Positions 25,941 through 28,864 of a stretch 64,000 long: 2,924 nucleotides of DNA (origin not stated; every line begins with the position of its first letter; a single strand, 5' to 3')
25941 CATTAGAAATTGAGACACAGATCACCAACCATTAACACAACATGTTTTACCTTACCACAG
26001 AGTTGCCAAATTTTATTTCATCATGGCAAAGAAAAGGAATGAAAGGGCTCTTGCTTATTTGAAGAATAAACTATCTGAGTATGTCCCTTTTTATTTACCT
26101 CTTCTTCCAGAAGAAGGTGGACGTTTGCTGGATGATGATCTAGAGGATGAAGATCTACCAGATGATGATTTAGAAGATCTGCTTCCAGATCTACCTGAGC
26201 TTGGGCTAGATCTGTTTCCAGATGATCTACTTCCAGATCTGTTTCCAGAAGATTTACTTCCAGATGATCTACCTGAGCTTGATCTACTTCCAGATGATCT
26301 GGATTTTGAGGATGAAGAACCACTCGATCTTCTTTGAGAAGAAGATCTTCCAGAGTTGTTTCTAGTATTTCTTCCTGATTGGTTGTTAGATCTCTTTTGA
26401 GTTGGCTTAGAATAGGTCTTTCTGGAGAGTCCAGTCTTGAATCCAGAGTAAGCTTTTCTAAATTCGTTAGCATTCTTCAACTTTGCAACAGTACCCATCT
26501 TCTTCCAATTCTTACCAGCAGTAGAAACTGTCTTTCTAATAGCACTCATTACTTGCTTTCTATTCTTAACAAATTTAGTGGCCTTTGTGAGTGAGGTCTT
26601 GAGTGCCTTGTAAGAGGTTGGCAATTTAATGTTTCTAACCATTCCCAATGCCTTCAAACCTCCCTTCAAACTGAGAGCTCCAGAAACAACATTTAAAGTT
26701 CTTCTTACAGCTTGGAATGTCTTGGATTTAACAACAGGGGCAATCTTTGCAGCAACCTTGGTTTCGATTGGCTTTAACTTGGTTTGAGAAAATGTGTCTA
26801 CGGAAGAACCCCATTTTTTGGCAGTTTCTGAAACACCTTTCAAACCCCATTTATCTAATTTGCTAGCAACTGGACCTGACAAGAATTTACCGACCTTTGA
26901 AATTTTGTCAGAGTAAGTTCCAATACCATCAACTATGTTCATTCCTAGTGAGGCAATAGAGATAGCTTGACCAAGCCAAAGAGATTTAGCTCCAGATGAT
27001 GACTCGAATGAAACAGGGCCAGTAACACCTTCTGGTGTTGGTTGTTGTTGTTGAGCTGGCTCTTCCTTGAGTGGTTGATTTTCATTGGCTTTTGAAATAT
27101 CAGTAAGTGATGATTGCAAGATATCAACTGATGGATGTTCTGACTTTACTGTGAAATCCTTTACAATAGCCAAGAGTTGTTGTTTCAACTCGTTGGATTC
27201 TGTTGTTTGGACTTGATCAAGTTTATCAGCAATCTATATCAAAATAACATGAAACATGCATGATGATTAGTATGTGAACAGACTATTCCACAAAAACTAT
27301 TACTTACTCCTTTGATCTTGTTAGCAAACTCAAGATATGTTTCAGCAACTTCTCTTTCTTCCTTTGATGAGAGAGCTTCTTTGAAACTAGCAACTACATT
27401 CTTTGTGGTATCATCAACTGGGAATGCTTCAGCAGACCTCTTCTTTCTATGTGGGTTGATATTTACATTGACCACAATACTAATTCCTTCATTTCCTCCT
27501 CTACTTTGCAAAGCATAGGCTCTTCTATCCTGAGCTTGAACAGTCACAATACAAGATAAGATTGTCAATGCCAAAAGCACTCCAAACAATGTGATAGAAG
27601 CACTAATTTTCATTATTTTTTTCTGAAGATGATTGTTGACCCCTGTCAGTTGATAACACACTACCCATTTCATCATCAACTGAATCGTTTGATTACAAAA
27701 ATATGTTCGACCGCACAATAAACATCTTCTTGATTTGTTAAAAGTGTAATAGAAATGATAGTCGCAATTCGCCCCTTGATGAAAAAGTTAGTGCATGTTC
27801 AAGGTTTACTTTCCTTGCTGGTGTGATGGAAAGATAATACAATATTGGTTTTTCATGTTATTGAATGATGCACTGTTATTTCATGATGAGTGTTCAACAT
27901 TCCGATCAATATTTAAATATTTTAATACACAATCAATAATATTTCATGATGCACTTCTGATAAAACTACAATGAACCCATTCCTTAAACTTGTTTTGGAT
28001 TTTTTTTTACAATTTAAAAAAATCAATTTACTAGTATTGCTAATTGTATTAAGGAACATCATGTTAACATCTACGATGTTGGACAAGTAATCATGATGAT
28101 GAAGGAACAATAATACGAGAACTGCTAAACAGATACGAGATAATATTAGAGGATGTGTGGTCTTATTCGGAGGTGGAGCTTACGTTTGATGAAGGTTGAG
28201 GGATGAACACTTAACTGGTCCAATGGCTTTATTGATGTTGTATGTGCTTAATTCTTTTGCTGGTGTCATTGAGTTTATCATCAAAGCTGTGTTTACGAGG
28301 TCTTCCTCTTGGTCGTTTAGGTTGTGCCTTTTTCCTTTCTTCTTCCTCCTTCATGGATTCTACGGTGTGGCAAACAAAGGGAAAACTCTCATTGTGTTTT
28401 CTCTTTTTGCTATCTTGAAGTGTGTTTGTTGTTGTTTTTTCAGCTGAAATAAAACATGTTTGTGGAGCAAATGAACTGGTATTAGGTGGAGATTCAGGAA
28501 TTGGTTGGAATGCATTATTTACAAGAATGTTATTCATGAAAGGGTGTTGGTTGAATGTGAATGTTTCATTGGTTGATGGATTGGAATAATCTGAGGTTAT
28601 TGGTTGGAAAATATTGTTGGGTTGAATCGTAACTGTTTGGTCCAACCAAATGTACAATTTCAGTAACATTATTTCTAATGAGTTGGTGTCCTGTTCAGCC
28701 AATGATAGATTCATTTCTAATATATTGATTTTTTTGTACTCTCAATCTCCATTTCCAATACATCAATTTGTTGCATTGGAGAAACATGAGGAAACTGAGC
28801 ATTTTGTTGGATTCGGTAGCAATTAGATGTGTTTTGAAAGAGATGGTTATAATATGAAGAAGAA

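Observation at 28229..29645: Three-member family of small single-AT-hook proteins (two in tandem here, a third at 45137..46045 flanking the PKS block)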

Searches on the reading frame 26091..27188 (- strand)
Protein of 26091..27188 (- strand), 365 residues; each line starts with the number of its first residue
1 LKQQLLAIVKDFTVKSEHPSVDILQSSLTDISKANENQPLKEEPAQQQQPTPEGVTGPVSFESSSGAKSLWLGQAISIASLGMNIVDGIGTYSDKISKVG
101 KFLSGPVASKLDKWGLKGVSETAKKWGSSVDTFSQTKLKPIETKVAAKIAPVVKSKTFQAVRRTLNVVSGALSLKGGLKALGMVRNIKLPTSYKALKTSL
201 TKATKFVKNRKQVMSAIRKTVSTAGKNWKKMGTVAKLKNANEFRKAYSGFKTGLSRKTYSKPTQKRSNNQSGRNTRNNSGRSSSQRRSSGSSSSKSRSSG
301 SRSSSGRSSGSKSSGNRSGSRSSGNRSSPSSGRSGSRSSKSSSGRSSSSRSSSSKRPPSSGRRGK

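Call 20: search_protein_families(library=pfam, proteins=[window:26091-27188:-], max_evalue=0.001)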
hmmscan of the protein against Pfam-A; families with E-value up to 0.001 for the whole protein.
window:26091-27188:- (365 aa): 0 families

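Call 45: search_protein_families(library=pfam, proteins=[window:26091-27188:-], max_evalue=1)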
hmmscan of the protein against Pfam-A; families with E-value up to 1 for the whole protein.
window:26091-27188:- (365 aa): 2 families
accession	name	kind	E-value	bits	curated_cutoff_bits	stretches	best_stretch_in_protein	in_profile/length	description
PF20990.2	DUF2207_C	-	0.006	16.8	33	1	186-263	58-127/247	Predicted membrane protein (DUF2207) C-terminal domain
PF25398.1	CUX1_N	-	0.29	11.6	27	1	194-248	20-74/116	CUX1-like, N-terminal tRNA-binding arm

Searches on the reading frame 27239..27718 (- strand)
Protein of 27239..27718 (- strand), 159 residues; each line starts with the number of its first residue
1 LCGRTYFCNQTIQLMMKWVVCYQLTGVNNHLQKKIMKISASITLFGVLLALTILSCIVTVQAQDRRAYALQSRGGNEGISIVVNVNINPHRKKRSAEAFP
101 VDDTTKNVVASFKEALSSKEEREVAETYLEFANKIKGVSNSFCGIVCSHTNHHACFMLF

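Call 45: search_protein_families(library=pfam, proteins=[window:27239-27718:-], max_evalue=1)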
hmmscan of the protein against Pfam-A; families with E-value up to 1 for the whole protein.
window:27239-27718:- (159 aa): 2 families
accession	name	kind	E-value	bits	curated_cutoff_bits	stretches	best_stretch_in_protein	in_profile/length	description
PF24846.1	PolC_DP2_cat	-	0.057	12.8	24.3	1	66-150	196-277/299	DNA polymerase II large subunit DP2, catalytic domain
PF17364.7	DUF5389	-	0.15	12.6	25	1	13-52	61-99/104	Family of unknown function (DUF5389)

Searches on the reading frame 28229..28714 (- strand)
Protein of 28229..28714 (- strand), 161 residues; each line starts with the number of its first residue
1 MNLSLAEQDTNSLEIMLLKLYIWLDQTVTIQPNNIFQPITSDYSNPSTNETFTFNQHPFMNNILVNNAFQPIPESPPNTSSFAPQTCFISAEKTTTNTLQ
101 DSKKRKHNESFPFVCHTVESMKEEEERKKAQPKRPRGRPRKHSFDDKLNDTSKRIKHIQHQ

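Call 8: search_protein_families(library=pfam, proteins=[window:28229-28714:-], max_evalue=1)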
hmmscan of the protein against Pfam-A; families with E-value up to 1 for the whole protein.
window:28229-28714:- (161 aa): 1 family
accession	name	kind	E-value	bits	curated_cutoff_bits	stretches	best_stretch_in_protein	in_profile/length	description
PF02178.24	AT_hook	-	0.0015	18.6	17.4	1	133-143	1-11/13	AT hook motif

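Call 10: list_cluster_members(proteins=[window:28229-28714:-, window:29088-29645:-, window:45137-46045:-])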
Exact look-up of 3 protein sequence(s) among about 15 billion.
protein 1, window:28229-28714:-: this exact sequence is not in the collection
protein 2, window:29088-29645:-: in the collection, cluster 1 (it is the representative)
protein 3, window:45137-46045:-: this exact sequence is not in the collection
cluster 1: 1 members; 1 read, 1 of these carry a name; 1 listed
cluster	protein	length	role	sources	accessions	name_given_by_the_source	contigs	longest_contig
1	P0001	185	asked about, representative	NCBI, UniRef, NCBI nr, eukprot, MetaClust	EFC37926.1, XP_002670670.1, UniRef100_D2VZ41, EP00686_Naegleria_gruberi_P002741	predicted protein [Naegleria gruberi] | Predicted protein n=1 Tax=Naegleria gruberi TaxID=5762 RepID=D2VZ41_NAEGR | uncharacterized protein NAEGRDRAFT_74350 [Naegleria gruberi]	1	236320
